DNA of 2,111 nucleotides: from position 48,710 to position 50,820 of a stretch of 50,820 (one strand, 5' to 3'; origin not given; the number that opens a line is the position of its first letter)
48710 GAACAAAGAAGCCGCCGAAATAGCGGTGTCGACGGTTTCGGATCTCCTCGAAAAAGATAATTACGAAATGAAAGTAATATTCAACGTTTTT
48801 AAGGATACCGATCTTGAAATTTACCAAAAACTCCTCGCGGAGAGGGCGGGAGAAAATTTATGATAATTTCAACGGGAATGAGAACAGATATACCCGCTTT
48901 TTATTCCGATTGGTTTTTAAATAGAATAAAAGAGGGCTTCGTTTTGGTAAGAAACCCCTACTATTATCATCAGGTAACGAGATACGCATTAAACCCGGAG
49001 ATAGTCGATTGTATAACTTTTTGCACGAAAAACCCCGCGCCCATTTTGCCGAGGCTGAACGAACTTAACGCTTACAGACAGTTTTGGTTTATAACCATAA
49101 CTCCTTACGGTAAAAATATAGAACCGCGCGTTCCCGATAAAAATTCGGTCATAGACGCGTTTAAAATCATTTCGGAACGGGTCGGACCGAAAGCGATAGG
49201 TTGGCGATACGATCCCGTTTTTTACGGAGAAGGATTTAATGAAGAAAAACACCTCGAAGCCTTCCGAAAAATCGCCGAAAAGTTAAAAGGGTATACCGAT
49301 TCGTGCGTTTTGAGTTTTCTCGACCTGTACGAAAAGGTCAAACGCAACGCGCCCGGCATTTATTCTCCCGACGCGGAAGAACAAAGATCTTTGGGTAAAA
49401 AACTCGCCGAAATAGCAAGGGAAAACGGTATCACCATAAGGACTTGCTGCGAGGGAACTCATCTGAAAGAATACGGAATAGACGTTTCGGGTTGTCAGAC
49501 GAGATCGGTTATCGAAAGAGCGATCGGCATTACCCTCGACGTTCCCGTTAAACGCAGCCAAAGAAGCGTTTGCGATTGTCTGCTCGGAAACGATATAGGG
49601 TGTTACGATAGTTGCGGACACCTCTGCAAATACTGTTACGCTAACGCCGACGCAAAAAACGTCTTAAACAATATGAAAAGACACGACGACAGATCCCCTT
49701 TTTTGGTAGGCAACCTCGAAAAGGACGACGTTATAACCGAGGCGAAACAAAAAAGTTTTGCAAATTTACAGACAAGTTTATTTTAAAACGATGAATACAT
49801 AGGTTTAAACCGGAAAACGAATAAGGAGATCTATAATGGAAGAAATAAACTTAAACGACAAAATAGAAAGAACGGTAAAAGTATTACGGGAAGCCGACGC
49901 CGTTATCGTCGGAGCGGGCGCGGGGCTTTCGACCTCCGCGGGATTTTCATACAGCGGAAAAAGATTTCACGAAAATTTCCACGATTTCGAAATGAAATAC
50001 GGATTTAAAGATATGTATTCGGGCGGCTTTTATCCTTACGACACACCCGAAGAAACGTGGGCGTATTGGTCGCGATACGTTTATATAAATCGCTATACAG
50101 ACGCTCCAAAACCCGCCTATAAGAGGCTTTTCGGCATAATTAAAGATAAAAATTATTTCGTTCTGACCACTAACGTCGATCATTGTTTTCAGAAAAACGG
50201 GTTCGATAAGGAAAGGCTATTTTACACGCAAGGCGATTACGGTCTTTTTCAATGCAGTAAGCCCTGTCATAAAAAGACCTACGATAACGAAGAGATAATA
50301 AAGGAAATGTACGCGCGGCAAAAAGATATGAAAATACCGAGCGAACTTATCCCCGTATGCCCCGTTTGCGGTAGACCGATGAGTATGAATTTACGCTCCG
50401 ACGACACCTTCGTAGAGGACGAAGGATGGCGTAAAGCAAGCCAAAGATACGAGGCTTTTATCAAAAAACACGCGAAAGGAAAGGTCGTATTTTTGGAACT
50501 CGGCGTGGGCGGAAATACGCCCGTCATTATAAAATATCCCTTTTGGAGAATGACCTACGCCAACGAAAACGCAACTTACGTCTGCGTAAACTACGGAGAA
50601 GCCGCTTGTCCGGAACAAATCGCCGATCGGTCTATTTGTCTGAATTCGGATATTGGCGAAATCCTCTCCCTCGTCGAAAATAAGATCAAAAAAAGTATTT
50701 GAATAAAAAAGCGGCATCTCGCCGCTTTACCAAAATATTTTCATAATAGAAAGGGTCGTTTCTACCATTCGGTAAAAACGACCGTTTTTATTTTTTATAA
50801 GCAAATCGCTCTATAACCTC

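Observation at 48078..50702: Macrodomain / DUF1848 Fe-S protein / SirTM sirtuin operon without GcvH-L or LplA2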

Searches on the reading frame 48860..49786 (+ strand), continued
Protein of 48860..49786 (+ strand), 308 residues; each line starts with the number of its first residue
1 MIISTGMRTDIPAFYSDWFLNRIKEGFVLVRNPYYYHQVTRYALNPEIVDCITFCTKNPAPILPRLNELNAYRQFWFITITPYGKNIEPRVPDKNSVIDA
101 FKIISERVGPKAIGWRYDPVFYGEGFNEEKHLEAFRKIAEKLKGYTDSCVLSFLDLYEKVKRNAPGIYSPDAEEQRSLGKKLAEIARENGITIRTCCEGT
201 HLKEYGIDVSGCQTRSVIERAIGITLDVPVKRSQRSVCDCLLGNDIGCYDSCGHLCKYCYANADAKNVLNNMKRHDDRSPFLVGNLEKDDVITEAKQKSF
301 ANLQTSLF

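Call 87: find_encoding_contigs(protein=P0479, flank=6000, max_places=2)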
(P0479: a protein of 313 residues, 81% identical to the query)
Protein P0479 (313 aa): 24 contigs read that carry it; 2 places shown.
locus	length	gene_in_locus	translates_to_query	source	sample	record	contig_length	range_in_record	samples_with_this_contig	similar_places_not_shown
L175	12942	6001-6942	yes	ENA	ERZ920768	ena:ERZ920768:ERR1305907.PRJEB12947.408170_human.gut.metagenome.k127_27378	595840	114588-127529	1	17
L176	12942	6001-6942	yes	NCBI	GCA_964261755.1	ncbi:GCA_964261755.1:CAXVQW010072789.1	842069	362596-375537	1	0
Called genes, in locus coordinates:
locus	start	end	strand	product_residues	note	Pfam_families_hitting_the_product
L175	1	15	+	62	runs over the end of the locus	-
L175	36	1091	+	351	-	PF14657:Arm-DNA-bind_4, PF14659:Phage_int_SAM_3, PF00589:Phage_integrase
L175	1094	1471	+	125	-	PF21983:NikA-like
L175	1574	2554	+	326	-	PF13481:AAA_25, PF03796:DnaB_C (weak), PF06745:ATPase (weak), PF13401:AAA_22 (weak)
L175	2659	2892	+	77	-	-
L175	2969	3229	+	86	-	-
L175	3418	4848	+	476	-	PF03389:MobA_MobL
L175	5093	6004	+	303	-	-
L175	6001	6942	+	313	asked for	PF08902:DUF1848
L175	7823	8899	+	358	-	-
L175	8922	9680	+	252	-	-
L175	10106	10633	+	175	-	-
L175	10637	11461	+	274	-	-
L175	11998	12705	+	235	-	PF20457:DUF6710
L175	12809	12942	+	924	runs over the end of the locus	PF13086:AAA_11, PF13245:AAA_19, PF13604:AAA_30, PF20720:nSTAND3 (faint), PF09848:SLFN-g3_helicase (weak), PF13087:AAA_12, PF13538:UvrD_C_2 (weak), PF10881:DUF2726, +1 more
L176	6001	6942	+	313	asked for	PF08902:DUF1848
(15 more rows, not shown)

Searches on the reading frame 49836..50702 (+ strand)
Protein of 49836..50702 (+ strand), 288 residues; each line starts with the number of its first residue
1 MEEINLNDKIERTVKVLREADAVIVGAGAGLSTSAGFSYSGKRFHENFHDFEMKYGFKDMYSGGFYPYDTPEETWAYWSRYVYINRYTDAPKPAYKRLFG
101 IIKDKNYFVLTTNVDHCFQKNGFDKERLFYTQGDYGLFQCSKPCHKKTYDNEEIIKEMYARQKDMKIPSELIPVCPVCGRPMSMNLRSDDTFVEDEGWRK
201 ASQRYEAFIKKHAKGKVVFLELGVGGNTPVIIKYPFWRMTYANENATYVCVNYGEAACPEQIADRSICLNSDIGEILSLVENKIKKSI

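Call 3: search_protein_families(library=pfam, proteins=[window:49836-50702:+], max_evalue=0.01)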
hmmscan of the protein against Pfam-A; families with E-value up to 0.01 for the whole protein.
window:49836-50702:+ (288 aa): 0 families

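Call 4: search_protein_families(library=ncbifam, proteins=[window:49836-50702:+], max_evalue=0.01)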
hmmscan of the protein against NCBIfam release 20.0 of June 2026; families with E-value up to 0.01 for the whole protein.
window:49836-50702:+ (288 aa): 5 families
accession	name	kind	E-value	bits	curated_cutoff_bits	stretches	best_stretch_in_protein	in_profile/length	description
NF001753.0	PRK00481.1-3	subfamily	3.8e-08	32.6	243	1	10-285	3-248/252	NAD-dependent protein deacylase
NF040867.1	prot_deacyl_CobB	equivalog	1.9e-06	27.3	320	1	12-278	2-236/242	NAD-dependent protein deacetylase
NF001754.0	PRK00481.1-4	equivalog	0.00035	19.7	252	1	8-156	3-144/244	NAD-dependent protein deacylase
NF001752.0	PRK00481.1-1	equivalog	0.0016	18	221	1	8-161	2-150/242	NAD-dependent protein deacylase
NF010736.0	PRK14138.1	equivalog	0.0034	16.7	395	1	13-159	4-139/244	NAD-dependent deacetylase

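Call 5: search_solved_structures(query=window:49836-50702:+, max_evalue=0.01, show_alignments=1)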
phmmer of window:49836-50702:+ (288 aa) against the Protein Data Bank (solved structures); distinct sequences matched with E-value up to 0.01: 2.
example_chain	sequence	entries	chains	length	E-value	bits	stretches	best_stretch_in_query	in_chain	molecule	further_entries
5a3a_A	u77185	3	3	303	5.2e-73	249.2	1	9-283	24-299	SIR2 FAMILY PROTEIN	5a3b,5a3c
8rsn_A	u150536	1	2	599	1.1e-26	97.2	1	17-279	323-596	ADP-ribose 1''-phosphate phosphatase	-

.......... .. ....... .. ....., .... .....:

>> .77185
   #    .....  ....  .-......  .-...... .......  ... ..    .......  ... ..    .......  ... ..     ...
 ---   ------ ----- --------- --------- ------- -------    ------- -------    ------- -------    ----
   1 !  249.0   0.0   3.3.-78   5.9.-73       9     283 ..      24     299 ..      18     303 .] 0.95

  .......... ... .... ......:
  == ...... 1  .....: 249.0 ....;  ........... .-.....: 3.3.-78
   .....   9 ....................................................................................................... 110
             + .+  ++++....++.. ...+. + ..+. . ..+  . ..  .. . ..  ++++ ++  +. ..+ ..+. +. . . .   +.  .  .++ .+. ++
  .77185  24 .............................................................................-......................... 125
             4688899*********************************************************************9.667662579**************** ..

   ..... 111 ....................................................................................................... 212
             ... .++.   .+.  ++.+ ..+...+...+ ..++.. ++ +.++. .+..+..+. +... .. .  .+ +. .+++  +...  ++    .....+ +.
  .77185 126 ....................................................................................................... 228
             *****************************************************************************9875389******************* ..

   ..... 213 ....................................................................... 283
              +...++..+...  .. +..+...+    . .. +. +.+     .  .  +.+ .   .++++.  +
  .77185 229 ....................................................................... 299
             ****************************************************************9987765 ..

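Call 26: find_homologous_proteins(query=window:49836-50699:+, max_evalue=0.00001)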
Query window:49836-50699:+ (288 aa): 8000 proteins with E <= 0.00001 among 8000 candidates; the best 120 are listed.
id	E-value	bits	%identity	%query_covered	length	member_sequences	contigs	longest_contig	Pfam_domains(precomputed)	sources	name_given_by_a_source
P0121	1.5e-199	679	100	100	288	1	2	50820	-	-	-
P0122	6.9e-197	671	99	99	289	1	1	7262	-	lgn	-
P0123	4.4e-180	616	-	-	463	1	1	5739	PF02146.24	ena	-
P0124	1.0e-158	545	78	99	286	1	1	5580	-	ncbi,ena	-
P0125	7.7e-149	513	76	95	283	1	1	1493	-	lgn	-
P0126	7.2e-147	507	74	96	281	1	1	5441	-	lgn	-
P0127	9.4e-146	503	74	96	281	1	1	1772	-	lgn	-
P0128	8.8e-145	500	73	97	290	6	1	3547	-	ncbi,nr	ncbi:MAG: Sir2 silent information regulator family NAD-dependent deacetylase [Clostridia bacterium]|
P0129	3.1e-143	495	74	95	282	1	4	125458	-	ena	-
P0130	3.2e-143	495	71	96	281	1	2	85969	-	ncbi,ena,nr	ncbi:MAG: Sir2 silent information regulator family NAD-dependent deacetylase [Clostridia bacterium]|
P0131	7.4e-143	493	73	94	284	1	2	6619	-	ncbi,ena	-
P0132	1.8e-142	492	73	95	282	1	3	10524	-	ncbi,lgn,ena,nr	ncbi:MAG: Sir2 silent information regulator family NAD-dependent deacetylase [Clostridia bacterium]|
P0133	3.4e-142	491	71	96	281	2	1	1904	-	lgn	-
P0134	7.1e-142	490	72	94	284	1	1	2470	-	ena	-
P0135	1.2e-141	489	72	95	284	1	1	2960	-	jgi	-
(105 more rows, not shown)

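Call 30: find_related_loci(query=A2, collection=metagenome_contigs, flank=8000)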
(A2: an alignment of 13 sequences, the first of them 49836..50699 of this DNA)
Query A2 (288 aa) in metagenome_contigs; peptide patterns used: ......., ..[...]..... (x = any residue, [..] = any of these).
600 stretches matched a pattern (row limit reached: there are more); 588 encode a relative of the query (tblastn E <= 1e-3); the best 80 are kept; 80 distinct loci.
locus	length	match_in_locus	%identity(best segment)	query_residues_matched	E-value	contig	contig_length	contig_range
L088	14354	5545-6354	72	7-277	6e-138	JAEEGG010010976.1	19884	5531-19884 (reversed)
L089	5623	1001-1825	68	7-281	8e-137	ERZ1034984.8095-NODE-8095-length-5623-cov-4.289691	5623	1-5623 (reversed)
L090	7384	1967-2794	69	7-283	3e-136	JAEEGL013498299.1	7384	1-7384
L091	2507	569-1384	69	9-280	2e-143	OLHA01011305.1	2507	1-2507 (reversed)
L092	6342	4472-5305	65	5-282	1e-135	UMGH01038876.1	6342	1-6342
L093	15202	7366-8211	65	5-285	2e-135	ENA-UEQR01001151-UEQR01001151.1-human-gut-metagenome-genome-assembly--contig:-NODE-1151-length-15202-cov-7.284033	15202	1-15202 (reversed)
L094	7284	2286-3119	64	5-282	8e-135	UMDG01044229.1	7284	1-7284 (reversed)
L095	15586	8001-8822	68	5-278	1e-134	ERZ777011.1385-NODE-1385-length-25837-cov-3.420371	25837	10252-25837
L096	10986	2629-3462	65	5-282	1e-134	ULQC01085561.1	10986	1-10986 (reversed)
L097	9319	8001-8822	66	5-278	2e-134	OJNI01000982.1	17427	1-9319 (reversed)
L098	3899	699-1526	67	5-280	1e-137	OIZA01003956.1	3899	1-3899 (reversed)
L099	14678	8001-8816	70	5-277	2e-134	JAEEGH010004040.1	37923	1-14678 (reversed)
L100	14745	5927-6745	68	5-278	1e-134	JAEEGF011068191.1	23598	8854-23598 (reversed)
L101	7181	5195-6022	64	7-282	4e-134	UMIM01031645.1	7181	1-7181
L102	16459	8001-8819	67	8-280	3e-134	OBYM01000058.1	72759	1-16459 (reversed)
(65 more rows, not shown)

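Call 43: search_protein_families(library=padloc, proteins=[window:49836-50699:+], max_evalue=0.01)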
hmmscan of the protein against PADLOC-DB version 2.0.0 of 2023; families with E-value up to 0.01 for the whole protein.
window:49836-50699:+ (288 aa): 0 families

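Call 44: search_protein_families(library=phrogs, proteins=[window:49836-50699:+], max_evalue=0.01)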
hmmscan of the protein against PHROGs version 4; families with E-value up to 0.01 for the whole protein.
window:49836-50699:+ (288 aa): 1 family
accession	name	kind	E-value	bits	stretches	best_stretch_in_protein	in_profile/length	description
phrog_2162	-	DNA, RNA and nucleotide metabolism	6.5e-40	138.1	1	15-280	5-254/277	Sir2 (NAD-dependent deacetylase)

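Call 50: find_encoding_contigs(protein=P0124, flank=6000, max_places=3)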
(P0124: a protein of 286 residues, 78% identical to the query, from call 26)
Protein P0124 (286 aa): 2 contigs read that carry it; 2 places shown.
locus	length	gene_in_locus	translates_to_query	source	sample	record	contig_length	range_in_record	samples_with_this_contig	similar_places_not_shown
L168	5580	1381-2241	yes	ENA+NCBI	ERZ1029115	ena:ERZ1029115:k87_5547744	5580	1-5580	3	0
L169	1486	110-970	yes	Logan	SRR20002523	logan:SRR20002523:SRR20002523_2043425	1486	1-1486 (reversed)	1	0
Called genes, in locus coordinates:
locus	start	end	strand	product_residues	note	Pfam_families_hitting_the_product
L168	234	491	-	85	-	PF00403:HMA (weak)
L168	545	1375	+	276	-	PF01661:Macro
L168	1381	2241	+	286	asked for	-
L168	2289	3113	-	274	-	PF00702:Hydrolase (weak), PF08282:Hydrolase_3, PF13419:HAD_2 (faint), PF05116:S6PP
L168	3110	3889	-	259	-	PF01734:Patatin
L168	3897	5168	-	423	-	PF01595:CNNM, PF00571:CBS (weak), PF03471:CorC_HlyC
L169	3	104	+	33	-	?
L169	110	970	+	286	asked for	-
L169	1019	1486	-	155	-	?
